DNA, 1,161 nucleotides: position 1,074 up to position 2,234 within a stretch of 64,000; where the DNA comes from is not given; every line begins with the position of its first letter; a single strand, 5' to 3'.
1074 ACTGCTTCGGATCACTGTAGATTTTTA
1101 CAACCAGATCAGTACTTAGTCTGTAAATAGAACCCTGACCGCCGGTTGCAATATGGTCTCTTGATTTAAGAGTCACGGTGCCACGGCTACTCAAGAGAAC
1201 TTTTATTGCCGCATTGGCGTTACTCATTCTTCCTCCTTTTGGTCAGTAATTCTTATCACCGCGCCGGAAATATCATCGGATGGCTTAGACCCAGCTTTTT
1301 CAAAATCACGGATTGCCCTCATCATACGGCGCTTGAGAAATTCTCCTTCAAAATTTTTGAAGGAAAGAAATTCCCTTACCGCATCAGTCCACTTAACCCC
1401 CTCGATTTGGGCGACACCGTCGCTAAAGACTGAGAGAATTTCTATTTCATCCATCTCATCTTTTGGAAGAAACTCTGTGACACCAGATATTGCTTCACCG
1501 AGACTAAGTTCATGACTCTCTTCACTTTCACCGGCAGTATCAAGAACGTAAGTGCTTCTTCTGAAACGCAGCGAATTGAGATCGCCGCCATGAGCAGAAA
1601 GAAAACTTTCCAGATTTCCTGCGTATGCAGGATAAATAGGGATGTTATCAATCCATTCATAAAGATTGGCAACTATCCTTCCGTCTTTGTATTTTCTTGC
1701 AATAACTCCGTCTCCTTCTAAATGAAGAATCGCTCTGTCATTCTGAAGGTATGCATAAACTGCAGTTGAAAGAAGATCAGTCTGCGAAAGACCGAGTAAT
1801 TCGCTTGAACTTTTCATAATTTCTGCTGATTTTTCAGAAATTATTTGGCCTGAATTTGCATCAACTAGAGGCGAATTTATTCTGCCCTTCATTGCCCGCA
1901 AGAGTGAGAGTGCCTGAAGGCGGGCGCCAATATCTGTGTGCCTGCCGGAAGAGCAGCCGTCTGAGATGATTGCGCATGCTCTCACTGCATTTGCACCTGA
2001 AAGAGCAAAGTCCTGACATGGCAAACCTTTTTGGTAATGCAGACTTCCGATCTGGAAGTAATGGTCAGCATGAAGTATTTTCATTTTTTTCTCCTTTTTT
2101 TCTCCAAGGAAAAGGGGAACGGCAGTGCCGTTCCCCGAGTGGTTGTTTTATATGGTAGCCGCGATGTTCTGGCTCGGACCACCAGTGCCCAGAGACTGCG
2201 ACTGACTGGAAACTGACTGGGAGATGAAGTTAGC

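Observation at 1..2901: Complete TerY-P-type triad (vWA - PP2C phosphatase - Ser/Thr kinase); kinase ORF missed by the ORF track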

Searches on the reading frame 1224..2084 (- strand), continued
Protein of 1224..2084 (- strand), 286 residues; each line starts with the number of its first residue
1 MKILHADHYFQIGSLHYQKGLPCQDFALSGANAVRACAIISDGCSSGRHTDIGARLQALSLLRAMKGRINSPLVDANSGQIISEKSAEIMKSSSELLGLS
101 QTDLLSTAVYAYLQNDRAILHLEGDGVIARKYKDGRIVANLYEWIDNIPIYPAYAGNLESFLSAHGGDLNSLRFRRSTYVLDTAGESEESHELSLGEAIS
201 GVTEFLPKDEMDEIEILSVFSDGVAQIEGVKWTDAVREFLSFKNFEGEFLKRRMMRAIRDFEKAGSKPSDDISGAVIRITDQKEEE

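Call 76: search_protein_families(library=pfam, proteins=[L064:1125-2456:+, L064:2453-3097:+, L064:3061-3810:+, L064:3605-4717:+, L064:7597-7983:+, L064:10048-10788:+, L064:11093-12115:+, L064:11971-12690:+, L064:12687-14441:+, L064:15766-17097:+], max_evalue=0.001)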
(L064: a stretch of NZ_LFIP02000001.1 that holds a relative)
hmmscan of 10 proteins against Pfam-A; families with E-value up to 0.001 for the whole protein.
L064:1125-2456:+ (443 aa): 1 family
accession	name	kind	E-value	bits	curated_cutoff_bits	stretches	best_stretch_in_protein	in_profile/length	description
PF04055.27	Radical_SAM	-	2.3e-07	31.6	29.5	1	199-354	2-145/166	Radical SAM superfamily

L064:2453-3097:+ (214 aa): 1 family
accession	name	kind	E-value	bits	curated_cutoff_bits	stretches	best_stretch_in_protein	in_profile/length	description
PF00697.28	PRAI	-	6.5e-05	23.2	22.7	1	94-209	75-192/193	N-(5'phosphoribosyl)anthranilate (PRA) isomerase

L064:3061-3810:+ (249 aa): 0 families

L064:3605-4717:+ (370 aa): 0 families

L064:7597-7983:+ (128 aa): 0 families

L064:10048-10788:+ (246 aa): 1 family
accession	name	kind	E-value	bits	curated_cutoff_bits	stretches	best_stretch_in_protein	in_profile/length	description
PF05869.16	Dam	-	1.7e-10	41.3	28.1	1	17-143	6-136/169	DNA N-6-adenine-methyltransferase (Dam)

L064:11093-12115:+ (340 aa): 1 family
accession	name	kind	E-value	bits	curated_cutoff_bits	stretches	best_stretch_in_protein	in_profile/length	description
PF00929.31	RNase_T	-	1.3e-14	55.5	24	1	42-192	4-158/164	Exonuclease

L064:11971-12690:+ (239 aa): 1 family
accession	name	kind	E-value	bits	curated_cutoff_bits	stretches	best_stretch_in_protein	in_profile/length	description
PF07799.17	DUF1643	-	1e-29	103.7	22.5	1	83-223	3-134/134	Protein of unknown function (DUF1643)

L064:12687-14441:+ (584 aa): 2 families
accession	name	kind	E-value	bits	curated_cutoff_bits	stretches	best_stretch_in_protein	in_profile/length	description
PF01935.23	DUF87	-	1.2e-06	29.3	23.2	1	9-49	21-60/220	Helicase HerA, central domain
PF05872.18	HerA_C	-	0.00032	19.9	22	0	169-237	289-358/502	Helicase HerA-like C-terminal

L064:15766-17097:+ (443 aa): 2 families
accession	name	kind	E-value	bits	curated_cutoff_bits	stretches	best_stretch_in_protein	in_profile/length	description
PF00589.27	Phage_integrase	-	5.5e-05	23.4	27.1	1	282-397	34-154/172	Phage integrase family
PF22022.2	Phage_int_M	-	0.00021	21.9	27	0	166-243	14-92/96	Phage integrase central domain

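Call 90: find_related_loci(query=A1, collection=viral_contigs, flank=8000)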
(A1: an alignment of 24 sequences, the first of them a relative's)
Query A1 (578 aa) in viral_contigs; peptide patterns used: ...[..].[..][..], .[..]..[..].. (x = any residue, [..] = any of these).
232 stretches matched a pattern; 40 encode a relative of the query (tblastn E <= 1e-3); 40 distinct loci.
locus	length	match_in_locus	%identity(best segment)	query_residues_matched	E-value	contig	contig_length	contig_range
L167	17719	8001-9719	44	1-577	2e-159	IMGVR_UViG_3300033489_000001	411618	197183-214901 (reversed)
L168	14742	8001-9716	42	4-577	4e-152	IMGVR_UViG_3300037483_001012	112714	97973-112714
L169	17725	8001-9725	40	1-577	5e-145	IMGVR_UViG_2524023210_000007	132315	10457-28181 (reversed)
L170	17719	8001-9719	39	8-577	1e-141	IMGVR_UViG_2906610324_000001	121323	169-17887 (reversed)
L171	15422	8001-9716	40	8-577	5e-141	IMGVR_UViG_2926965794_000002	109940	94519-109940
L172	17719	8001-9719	38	8-577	2e-139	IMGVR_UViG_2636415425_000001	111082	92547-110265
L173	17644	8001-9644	29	15-578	1e-66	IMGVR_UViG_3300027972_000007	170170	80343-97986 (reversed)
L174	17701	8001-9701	30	3-578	2e-66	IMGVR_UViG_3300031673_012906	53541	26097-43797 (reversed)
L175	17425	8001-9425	31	8-499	2e-65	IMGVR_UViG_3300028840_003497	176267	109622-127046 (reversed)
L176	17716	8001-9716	29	9-578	9e-65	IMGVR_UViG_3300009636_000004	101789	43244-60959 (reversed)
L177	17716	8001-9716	29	9-578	9e-65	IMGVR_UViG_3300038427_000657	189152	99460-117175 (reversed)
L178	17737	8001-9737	30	6-578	9e-76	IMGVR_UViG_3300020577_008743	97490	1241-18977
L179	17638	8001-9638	27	20-577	7e-64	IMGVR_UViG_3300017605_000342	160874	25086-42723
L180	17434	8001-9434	29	7-500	7e-63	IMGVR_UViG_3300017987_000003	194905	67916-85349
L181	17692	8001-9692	29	2-578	8e-62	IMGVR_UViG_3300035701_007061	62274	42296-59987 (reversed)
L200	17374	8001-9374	30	7-468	4e-48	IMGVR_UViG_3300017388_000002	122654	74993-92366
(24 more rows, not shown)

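Call 104: search_protein_families(library=phrogs, proteins=[window:1224-2084:-, L001:10858-12591:+, L200:7117-8007:+, L200:10309-10995:+, L200:11930-12601:+, L200:13358-14281:-, L200:14937-15671:-, L200:14259-14774:-], max_evalue=0.001)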
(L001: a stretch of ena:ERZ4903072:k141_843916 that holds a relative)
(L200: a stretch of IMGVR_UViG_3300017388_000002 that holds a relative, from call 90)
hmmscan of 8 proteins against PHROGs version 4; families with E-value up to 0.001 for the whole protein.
window:1224-2084:- (286 aa): 0 families

L001:10858-12591:+ (578 aa): 0 families

L200:7117-8007:+ (296 aa): 0 families

L200:10309-10995:+ (228 aa): 2 families
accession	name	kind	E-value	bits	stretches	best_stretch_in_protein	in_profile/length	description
phrog_2226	-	other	3.3e-05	24.6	1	38-142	9-105/142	SAM-dependent methyltransferase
phrog_12788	-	unknown function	0.00083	20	0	6-130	52-162/219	-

L200:11930-12601:+ (223 aa): 1 family
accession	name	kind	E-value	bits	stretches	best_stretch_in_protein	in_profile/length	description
phrog_19810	-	DNA, RNA and nucleotide metabolism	2.9e-20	73.7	1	4-214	3-196/199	DNA endonuclease V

L200:13358-14281:- (307 aa): 1 family
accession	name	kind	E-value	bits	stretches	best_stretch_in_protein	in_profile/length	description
phrog_211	-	connector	7.4e-16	58.6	1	45-294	709-959/976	head-tail adaptor Ad2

L200:14937-15671:- (244 aa): 0 families

L200:14259-14774:- (171 aa): 6 families
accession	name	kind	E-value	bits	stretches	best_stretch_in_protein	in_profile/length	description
phrog_3118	-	DNA, RNA and nucleotide metabolism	6.1e-16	59.7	1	54-163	7-115/287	HNH endonuclease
phrog_1035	-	DNA, RNA and nucleotide metabolism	9e-14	53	1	32-150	89-216/271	endonuclease VII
phrog_3322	-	DNA, RNA and nucleotide metabolism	5.3e-13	50.1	1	20-158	6-146/162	endonuclease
phrog_16726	-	DNA, RNA and nucleotide metabolism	2.3e-05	25.3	1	95-157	94-153/308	HNH endonuclease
phrog_1400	-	moron, auxiliary metabolic gene and host takeover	4.2e-05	24.5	1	62-150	10-92/251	Srd anti-sigma factor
phrog_4592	-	moron, auxiliary metabolic gene and host takeover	5.9e-05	24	1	64-146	63-136/170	decoy of host sigma70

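Call 107: search_protein_families(library=pfam, proteins=[L021:9893-10525:+, L024:2120-2845:+, L063:15360-16268:-, L036:3982-5067:-, L042:5829-6680:+, L004:11884-13038:+, L200:2458-3714:+, L200:3720-5729:+, L200:5726-6577:+, L200:1665-2396:+], max_evalue=0.001)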
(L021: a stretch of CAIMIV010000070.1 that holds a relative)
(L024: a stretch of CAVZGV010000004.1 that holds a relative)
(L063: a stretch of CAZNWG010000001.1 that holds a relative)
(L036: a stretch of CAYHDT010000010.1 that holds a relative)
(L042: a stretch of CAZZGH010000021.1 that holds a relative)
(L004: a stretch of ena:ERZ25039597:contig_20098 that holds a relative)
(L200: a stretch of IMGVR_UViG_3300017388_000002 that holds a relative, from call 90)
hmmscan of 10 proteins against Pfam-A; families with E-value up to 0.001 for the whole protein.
L021:9893-10525:+ (210 aa): 1 family
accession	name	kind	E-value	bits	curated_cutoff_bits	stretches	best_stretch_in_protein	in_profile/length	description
PF01467.32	CTP_transf_like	-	8.7e-08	32.9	21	1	27-183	7-132/133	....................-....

L024:2120-2845:+ (241 aa): 1 family
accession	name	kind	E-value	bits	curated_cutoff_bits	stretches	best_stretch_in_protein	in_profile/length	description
PF04973.17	NMN_transporter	-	1.9e-49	168.5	27.3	1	24-216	1-175/175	Nicotinamide mononucleotide transporter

L063:15360-16268:- (302 aa): 1 family
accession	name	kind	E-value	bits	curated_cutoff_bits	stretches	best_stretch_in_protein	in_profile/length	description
PF00293.34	NUDIX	-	1.1e-07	32.4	21.1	1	166-291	4-133/134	NUDIX domain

L036:3982-5067:- (361 aa): 3 families
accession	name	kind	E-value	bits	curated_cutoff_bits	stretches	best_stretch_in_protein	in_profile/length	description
PF13793.12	Pribosyltran_N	-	1.1e-28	99.9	25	1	39-158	3-115/117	N-terminal domain of ribose phosphate pyrophosphokinase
PF00156.33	Pribosyltran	-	4.3e-17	62.3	26.3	1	195-313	18-140/158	Phosphoribosyl transferase domain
PF14572.12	Pribosyl_synth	-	4.5e-14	53.3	27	1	247-325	73-152/184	Phosphoribosyl synthetase-associated domain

L042:5829-6680:+ (283 aa): 2 families
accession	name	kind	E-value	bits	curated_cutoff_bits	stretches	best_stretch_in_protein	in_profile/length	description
PF20143.4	NAD_kinase_C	-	1e-18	67.7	23.7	1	133-265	6-124/126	ATP-NAD kinase C-terminal domain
PF01513.26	NAD_kinase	-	9.2e-11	42.6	25.5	1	41-105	67-130/130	ATP-NAD kinase N-terminal domain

L004:11884-13038:+ (384 aa): 2 families
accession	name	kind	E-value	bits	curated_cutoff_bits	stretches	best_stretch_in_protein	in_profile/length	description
PF15891.11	Nuc_deoxyri_tr2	-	5.4e-12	46.4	30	1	16-117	2-104/105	Nucleoside 2-deoxyribosyltransferase like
PF00293.34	NUDIX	-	0.00012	22.5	21.1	1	246-346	12-102/134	NUDIX domain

L200:2458-3714:+ (418 aa): 2 families
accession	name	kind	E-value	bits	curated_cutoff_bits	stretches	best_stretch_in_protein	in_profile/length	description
PF04095.22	NAPRTase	-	4.5e-67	226.7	20.8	1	183-406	2-238/239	Nicotinate phosphoribosyltransferase (NAPRTase) family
PF17767.7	NAPRTase_N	-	1.7e-33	116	32.6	1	30-150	1-125/125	Nicotinate phosphoribosyltransferase (NAPRTase) N-terminal domain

L200:3720-5729:+ (669 aa): 2 families
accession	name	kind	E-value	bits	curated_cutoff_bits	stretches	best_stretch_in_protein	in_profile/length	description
PF02540.23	NAD_synthase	-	1.9e-22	80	21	2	339-429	8-93/242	NAD synthase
PF00795.27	CN_hydrolase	-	1.2e-17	64.5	23.2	1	30-271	26-250/256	Carbon-nitrogen hydrolase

L200:5726-6577:+ (283 aa): 1 family
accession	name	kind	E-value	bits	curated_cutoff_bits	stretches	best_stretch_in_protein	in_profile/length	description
PF13672.11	PP2C_2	-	4.2e-09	36.7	24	1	14-130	10-124/209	Protein phosphatase 2C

L200:1665-2396:+ (243 aa): 0 families

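Call 110: search_protein_representatives(protein=P0001)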
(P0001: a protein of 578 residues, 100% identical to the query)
Query: 578 residues. Proteins with E-value up to 0.001 (for the whole library): 2033; up to 1e-10: 1213; up to 1e-30: 838. The best 150 are listed.
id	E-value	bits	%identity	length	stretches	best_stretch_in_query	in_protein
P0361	1.3e-155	535.5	45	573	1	8-577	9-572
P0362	1.4e-155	535.4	45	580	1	6-578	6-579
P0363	4.4e-149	513.9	44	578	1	9-575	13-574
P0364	2.1e-148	511.7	44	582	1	8-576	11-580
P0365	2.2e-147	508.3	44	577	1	7-578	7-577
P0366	2.9e-143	494.7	42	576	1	7-577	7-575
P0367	1.3e-140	485.9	42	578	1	8-577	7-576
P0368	4.3e-137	474.4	42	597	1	4-578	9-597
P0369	5.2e-136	470.8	39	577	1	4-577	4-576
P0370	7.7e-130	450.4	40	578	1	8-578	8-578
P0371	5.3e-129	447.6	40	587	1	8-576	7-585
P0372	8.7e-129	446.9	38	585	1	7-576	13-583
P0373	2.1e-128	445.7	40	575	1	9-577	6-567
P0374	3.1e-127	441.8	46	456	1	125-577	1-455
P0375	7.7e-127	440.5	39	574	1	9-578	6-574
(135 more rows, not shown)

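Call 114: search_dna_similar(query=P0001, collection=phages, mode=protein, max_evalue=1e-8, max_rows=20)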
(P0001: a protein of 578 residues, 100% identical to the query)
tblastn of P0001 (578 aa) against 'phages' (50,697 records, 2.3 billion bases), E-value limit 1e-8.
Records with a match: 3; places in all: 3; records where one place covers at least 80% of the query: 2.
Best place of each record, by identity: <60% 3.
By first word of the organism name: uncultured 3.
By host as written in the record: - 3.
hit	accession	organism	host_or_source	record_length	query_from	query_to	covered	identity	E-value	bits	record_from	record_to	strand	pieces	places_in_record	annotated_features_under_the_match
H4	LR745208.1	uncultured phage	metagenomic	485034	7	578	99%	30.4%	9e-65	236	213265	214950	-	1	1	record has no annotation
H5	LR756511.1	uncultured phage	metagenomic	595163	11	578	98%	30.6%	5e-67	242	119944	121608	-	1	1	record has no annotation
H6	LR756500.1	uncultured phage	metagenomic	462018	13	267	44%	26.4%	7e-18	94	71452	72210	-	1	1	record has no annotation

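Call 115: search_dna_similar(query=P0001, collection=plasmids, mode=protein, max_evalue=1e-8, max_rows=20)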
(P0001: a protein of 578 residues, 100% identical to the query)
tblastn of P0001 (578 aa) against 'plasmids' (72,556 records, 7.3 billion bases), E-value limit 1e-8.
Records with a match: 3; places in all: 3; records where one place covers at least 80% of the query: 3.
Best place of each record, by identity: <60% 3.
By first word of the organism name: Variovorax 3.
By predicted mobility (MOB-suite, as given by PLSDB): non-mobilizable 3.
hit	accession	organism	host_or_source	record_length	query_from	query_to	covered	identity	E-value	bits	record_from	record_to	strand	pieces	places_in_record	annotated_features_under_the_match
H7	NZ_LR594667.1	Variovorax sp. SRS16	linuron-contaminated soil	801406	17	496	83%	32.9%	3e-65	239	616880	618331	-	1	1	hypothetical protein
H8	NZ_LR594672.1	Variovorax sp. PBL-E5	linuron-contaminated soil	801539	17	496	83%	32.9%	3e-65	239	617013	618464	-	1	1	hypothetical protein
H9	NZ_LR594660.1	Variovorax sp. PBL-H6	linuron-contaminated soil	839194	17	496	83%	32.9%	3e-65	239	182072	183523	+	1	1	hypothetical protein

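Call 116: get_annotated_region(hit=H7, flank=9000)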
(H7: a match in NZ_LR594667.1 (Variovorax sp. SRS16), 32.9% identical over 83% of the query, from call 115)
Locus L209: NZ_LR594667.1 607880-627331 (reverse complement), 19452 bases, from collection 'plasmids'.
description: Variovorax sp. SRS16 plasmid 2
organism: Variovorax sp. SRS16 (NCBI taxid 282217)
taxonomy: Bacteria; Pseudomonadota; Betaproteobacteria; Burkholderiales; Comamonadaceae; Variovorax; Variovorax sp. SRS16
host: -; source: linuron-contaminated soil; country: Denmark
typing (MOB-suite, as given by PLSDB): non-mobilizable
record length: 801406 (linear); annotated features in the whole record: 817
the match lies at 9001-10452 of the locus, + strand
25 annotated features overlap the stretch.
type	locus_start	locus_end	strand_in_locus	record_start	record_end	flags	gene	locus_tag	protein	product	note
CDS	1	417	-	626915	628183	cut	-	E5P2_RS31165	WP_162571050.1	site-specific DNA-methyltransferase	GO:0006306 - DNA methylation [Evidence IEA]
CDS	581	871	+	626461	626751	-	-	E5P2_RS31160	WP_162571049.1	hypothetical protein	-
CDS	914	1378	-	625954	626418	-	-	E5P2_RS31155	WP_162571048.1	hypothetical protein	-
CDS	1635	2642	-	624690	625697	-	-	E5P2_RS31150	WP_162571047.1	hypothetical protein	-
CDS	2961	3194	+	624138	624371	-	-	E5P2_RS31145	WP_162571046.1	hypothetical protein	-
CDS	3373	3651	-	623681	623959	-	-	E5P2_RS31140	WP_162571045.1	hypothetical protein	-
CDS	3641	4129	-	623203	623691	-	-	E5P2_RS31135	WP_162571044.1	hypothetical protein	-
CDS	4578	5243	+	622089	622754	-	-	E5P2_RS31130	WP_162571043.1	alpha/beta hydrolase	-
CDS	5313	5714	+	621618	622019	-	-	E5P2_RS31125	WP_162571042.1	hypothetical protein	-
CDS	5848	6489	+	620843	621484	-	-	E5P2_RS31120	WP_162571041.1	hypothetical protein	-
CDS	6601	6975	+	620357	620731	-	-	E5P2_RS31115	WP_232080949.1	hypothetical protein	-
CDS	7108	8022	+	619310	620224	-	-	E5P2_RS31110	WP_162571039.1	hypothetical protein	-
CDS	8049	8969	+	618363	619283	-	-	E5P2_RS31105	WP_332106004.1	protein phosphatase 2C domain-containing protein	-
CDS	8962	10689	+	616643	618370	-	-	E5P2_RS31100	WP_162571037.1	hypothetical protein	-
CDS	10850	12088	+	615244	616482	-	pncB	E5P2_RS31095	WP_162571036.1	nicotinate phosphoribosyltransferase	GO:0019358 - nicotinate nucleotide salvage [Evidence IEA]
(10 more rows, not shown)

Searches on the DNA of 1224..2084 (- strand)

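Call 113: search_rna_families(source=L001, start=12560, end=13000, threshold=evalue, max_evalue=0.1)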
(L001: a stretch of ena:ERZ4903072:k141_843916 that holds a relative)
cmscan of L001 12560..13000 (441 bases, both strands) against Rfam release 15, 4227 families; matches with E-value up to 0.1: 0.
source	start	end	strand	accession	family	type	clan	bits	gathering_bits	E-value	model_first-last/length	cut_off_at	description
